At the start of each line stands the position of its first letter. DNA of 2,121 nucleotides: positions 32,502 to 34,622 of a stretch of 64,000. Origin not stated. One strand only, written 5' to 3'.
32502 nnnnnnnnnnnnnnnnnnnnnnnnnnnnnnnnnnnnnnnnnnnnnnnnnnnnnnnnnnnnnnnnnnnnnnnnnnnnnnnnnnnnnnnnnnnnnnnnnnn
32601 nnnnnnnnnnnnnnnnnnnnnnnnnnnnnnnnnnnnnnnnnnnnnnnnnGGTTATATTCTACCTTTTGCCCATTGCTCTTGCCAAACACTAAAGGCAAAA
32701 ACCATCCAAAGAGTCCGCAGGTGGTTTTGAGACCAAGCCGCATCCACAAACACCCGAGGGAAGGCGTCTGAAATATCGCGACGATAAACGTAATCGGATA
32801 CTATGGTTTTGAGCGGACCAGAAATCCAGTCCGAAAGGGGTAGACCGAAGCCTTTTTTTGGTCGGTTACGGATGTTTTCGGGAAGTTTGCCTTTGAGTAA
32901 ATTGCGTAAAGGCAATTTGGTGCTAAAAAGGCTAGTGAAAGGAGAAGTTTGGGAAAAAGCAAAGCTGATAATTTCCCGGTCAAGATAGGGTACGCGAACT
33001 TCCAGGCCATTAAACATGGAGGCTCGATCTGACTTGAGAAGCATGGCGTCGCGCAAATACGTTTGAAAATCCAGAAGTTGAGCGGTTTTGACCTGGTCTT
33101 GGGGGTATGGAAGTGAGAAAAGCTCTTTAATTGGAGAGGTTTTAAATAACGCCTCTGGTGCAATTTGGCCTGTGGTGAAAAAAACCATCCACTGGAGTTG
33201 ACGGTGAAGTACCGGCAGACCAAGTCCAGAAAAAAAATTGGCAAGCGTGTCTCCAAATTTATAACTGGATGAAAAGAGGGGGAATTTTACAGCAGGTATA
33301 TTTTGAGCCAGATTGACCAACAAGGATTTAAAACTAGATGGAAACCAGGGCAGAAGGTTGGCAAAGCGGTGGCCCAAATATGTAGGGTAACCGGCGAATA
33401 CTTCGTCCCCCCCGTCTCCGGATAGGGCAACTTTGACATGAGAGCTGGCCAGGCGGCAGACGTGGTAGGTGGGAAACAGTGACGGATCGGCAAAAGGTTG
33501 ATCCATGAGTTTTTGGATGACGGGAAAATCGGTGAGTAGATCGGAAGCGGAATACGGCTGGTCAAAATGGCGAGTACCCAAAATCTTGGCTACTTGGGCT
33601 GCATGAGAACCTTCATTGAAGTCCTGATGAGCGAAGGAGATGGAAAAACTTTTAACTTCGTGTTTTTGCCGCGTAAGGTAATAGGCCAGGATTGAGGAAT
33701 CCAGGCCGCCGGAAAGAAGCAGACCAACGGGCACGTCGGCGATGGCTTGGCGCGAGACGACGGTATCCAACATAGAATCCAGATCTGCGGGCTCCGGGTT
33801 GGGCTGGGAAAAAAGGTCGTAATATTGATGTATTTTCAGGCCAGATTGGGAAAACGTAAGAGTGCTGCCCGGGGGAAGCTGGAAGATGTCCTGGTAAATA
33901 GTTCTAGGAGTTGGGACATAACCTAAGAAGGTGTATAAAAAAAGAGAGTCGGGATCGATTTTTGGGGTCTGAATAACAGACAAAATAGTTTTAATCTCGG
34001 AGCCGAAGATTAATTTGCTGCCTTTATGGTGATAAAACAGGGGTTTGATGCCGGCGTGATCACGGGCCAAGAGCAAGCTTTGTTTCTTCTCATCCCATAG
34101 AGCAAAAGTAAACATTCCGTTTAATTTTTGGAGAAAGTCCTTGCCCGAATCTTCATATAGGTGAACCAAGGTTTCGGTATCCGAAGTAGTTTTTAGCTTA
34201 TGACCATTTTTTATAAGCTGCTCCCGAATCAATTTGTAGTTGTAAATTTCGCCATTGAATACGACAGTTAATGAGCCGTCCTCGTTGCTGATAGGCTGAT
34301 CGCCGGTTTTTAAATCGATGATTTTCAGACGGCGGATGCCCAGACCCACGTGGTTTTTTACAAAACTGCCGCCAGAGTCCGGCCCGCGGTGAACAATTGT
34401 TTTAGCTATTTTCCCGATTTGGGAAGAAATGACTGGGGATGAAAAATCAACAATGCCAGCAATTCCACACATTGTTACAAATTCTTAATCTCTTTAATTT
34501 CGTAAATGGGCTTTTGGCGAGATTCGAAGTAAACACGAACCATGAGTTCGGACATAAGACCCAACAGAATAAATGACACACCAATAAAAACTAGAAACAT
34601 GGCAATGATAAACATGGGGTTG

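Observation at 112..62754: ~60-kb near-unidirectional glycan-assembly super-locus with pervasive start/stop overlaps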

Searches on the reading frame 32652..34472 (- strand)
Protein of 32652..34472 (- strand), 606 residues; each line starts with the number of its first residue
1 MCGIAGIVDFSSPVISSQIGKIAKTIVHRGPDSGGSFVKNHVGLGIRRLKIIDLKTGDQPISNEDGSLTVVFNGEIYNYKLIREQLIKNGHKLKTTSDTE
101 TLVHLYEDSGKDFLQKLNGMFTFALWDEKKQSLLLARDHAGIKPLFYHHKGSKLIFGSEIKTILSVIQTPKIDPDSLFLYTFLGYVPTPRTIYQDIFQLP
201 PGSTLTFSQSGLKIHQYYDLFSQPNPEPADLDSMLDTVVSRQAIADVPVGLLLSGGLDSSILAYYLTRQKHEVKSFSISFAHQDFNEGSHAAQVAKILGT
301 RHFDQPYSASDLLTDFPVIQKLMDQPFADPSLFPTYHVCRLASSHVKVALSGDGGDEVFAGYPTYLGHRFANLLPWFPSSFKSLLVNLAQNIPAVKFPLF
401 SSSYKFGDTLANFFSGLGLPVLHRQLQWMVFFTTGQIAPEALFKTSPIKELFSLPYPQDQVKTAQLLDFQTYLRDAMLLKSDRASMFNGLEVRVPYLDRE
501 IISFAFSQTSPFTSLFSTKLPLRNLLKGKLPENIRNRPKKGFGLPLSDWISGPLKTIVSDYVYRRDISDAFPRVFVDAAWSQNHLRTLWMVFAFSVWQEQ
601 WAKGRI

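Call 6: search_protein_families(library=pfam, proteins=[window:32655-34472:-])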
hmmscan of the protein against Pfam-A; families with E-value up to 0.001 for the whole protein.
window:32655-34472:- (606 aa): 5 families
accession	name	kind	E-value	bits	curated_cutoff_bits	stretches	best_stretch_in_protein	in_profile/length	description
PF00733.27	Asn_synthase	-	9.7e-74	249.6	21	1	231-599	2-354/354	Asparagine synthase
PF13537.11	GATase_7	-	4.4e-46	156.3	25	1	47-164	2-122/123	Glutamine amidotransferase domain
PF13522.11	GATase_6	-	4.3e-41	140.4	27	1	31-159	1-130/130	Glutamine amidotransferase domain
PF06508.19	QueC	-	5.2e-05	23.3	22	1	252-304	5-57/210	Queuosine biosynthesis protein QueC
PF12481.13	DUF3700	-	0.00071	19.6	27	0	111-162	123-175/228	Aluminium induced protein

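Call 13: find_encoding_contigs(protein=window:32652-34472:-, flank=10000, max_places=6)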
Protein window:32652-34472:- (606 aa): 24 contigs read that carry it; 1 place shown.
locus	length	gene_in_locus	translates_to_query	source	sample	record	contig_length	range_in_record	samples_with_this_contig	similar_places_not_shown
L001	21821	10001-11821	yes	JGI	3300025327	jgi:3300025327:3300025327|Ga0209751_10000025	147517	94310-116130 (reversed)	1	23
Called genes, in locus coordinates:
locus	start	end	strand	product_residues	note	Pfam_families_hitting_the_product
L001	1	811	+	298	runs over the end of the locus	PF00535:Glycos_transf_2, PF13641:Glyco_tranf_2_3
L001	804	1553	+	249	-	PF00535:Glycos_transf_2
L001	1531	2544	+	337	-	PF00534:Glycos_transf_1, PF13692:Glyco_trans_1_4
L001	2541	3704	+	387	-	-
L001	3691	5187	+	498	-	-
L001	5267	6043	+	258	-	PF00535:Glycos_transf_2, PF13641:Glyco_tranf_2_3, PF13632:Glyco_trans_2_3 (weak)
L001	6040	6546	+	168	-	-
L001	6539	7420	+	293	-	PF00535:Glycos_transf_2, PF10111:Glyco_tranf_2_2 (faint), PF13641:Glyco_tranf_2_3, PF13632:Glyco_trans_2_3 (weak)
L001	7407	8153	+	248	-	PF01170:UPF0020, PF05175:MTS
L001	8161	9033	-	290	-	PF00535:Glycos_transf_2, PF10111:Glyco_tranf_2_2, PF13641:Glyco_tranf_2_3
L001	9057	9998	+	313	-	PF00535:Glycos_transf_2, PF10111:Glyco_tranf_2_2 (weak)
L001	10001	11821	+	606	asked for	PF13522:GATase_6, PF13537:GATase_7, PF00733:Asn_synthase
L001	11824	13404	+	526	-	PF13231:PMT_2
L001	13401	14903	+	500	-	PF02516:STT3, PF02366:PMT (weak), PF13231:PMT_2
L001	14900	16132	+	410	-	PF09594:GT87 (weak)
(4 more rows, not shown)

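Call 17: find_related_loci(query=window:32655-34472:-, collection=genome_contigs, flank=10000)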
Query window:32655-34472:- (606 aa) in genome_contigs; peptide patterns used: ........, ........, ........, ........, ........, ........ (x = any residue, [..] = any of these).
600 stretches matched a pattern (row limit reached: there are more); 600 encode a relative of the query (tblastn E <= 1e-3); the best 80 are kept; 80 distinct loci.
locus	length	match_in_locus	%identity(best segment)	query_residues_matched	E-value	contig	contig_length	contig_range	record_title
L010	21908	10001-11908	37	1-604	6e-125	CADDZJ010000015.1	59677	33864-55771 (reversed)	Acidobacteria bacterium isolate 19 genome assembly, contig: NODE_219_length_59677_cov_59.678556, whole genome shotgun se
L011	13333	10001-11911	36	1-604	3e-124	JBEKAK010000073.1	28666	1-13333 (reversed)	MAG: Terriglobia bacterium isolate SPRUCE 110 SPRUCE_110_73, whole genome shotgun sequence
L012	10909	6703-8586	38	1-604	7e-122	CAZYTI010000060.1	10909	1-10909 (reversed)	MAG TPA_asm: uncultured bacterium isolate binchicken_co97_67 genome assembly, contig: NODE_23573_length_10909_cov_4.2015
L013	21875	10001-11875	36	1-602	2e-118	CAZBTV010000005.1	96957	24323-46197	MAG TPA_asm: uncultured Steroidobacteraceae bacterium isolate SRP272529_co1_105 genome assembly, contig: NODE_177_length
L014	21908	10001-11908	37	1-602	1e-118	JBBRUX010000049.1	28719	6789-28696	MAG: Chitinivibrionales bacterium isolate La3_metabat2.045 La3_metabat2.045_K_3787873_L_28719_cov_17.9889, whole genome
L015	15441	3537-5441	35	1-602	1e-118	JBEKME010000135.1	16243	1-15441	MAG: Terriglobia bacterium isolate SPRUCE 387 SPRUCE_387_135, whole genome shotgun sequence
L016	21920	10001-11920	38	1-605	3e-118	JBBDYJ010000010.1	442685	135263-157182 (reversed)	MAG: Pirellulales bacterium isolate LejiaD_65_107 Lejia_D_14_length_442685_cov_66, whole genome shotgun sequence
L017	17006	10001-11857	37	1-598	2e-115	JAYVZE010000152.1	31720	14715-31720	MAG: Blastocatellia bacterium isolate GL88_UP_metabat_53 GL88_UP_metabat_53_151, whole genome shotgun sequence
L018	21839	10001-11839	35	1-603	2e-115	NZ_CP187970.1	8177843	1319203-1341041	Paenibacillus sp. S-38 chromosome, complete genome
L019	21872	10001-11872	36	1-603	6e-115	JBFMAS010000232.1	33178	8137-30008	MAG: Thermodesulfobacteriota bacterium isolate MAG144 MAG144_232, whole genome shotgun sequence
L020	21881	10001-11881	36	1-605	7e-115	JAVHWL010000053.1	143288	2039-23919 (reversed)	MAG: Acidobacteriota bacterium isolate BP_24 scaffold_3214644, whole genome shotgun sequence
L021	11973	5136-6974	37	1-603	4e-114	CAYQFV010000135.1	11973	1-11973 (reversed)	MAG TPA_asm: uncultured Phycisphaeraceae bacterium isolate binchicken_co253_191 genome assembly, contig: NODE_3743_lengt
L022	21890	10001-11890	37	1-603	3e-113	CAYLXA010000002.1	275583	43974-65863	MAG TPA_asm: uncultured bacterium isolate SRP329715_co1_385 genome assembly, contig: NODE_13_length_275583_cov_13.499412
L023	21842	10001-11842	35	1-603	5e-113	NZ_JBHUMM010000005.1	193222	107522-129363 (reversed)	Marinicrinis sediminis strain KCTC 33676 velvet_auto_127_5, whole genome shotgun sequence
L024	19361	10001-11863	36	1-601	3e-112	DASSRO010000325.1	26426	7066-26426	MAG TPA_asm: Candidatus Sulfotelmatobacter sp. isolate SMAG_U491 k141_21314, whole genome shotgun sequence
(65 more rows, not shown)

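Call 18: list_cluster_members(proteins=[window:32655-34472:-, window:62056-62754:-, window:2735-4477:-, window:29573-31072:-, L002:7107-7754:-, window:17164-18138:-])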
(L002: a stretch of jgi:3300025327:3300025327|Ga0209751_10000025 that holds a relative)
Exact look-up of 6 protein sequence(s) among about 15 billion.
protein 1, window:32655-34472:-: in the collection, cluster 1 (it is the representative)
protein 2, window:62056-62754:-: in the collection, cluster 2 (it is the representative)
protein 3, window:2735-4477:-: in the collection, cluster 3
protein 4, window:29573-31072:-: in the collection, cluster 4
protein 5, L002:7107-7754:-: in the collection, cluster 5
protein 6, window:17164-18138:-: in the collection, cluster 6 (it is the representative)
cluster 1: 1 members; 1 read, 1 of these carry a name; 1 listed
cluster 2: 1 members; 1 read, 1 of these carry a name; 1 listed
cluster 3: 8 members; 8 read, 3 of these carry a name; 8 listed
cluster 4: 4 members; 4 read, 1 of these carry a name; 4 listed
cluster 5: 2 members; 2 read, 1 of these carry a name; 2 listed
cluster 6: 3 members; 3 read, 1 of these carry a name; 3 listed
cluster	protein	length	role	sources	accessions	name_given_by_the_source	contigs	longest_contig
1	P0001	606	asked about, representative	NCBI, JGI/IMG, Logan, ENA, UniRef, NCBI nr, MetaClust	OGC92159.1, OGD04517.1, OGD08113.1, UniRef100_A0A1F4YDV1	asparagine synthase (glutamine-hydrolyzing) [Candidatus Amesbacteria bacterium ... | asparagine synthase (glutamine-hydrolyzing) n=1 Tax=Candidatus Amesbacteria bacterium ... | MAG: asparagine synthase (glutamine-hydrolyzing) [Candidatus Amesbacteria bacterium ...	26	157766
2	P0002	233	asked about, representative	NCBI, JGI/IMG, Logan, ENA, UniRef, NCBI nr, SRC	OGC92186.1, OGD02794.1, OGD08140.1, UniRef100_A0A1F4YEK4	hypothetical protein A3D85_02755 [Candidatus Amesbacteria bacterium ... | Glycosyltransferase 2-like domain-containing protein n=1 Tax=Candidatus Amesbacteria ... | MAG: hypothetical protein A2876_02770 [Candidatus Amesbacteria bacterium ...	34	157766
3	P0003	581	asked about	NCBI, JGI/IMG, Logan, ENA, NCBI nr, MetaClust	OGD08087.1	hypothetical protein A2899_01950 [Candidatus Amesbacteria bacterium ... | MAG: hypothetical protein A2899_01950 [Candidatus Amesbacteria bacterium ... | \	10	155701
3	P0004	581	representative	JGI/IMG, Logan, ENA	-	-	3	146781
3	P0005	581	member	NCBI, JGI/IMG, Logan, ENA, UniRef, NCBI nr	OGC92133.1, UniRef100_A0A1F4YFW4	hypothetical protein A2876_02505 [Candidatus Amesbacteria bacterium ... | Glycosyltransferase RgtA/B/C/D-like domain-containing protein n=1 Tax=Candidatus ... | MAG: hypothetical protein A2876_02505 [Candidatus Amesbacteria bacterium ...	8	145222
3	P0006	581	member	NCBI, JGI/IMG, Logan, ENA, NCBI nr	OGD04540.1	hypothetical protein A3D85_02015 [Candidatus Amesbacteria bacterium ... | MAG: hypothetical protein A3D85_02015 [Candidatus Amesbacteria bacterium ...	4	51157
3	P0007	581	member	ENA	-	-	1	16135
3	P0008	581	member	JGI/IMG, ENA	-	-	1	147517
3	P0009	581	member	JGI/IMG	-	-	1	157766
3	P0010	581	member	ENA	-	-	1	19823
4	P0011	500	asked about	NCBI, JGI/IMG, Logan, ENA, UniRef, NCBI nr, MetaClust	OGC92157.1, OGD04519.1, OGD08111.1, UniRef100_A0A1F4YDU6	hypothetical protein A3D85_01895 [Candidatus Amesbacteria bacterium ... | Glycosyltransferase RgtA/B/C/D-like domain-containing protein n=1 Tax=Candidatus ... | MAG: hypothetical protein A2876_02625 [Candidatus Amesbacteria bacterium ...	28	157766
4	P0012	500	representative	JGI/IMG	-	-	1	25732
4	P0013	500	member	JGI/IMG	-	-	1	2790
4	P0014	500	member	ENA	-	-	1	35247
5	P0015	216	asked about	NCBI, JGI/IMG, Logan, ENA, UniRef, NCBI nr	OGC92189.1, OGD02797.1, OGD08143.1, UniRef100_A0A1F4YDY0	tRNA (guanosine(37)-N1)-methyltransferase TrmD [Candidatus Amesbacteria bacterium ... | tRNA (guanine-N(1)-)-methyltransferase n=1 Tax=Candidatus Amesbacteria bacterium ... | MAG: tRNA (guanosine(37)-N1)-methyltransferase TrmD [Candidatus Amesbacteria bacterium ...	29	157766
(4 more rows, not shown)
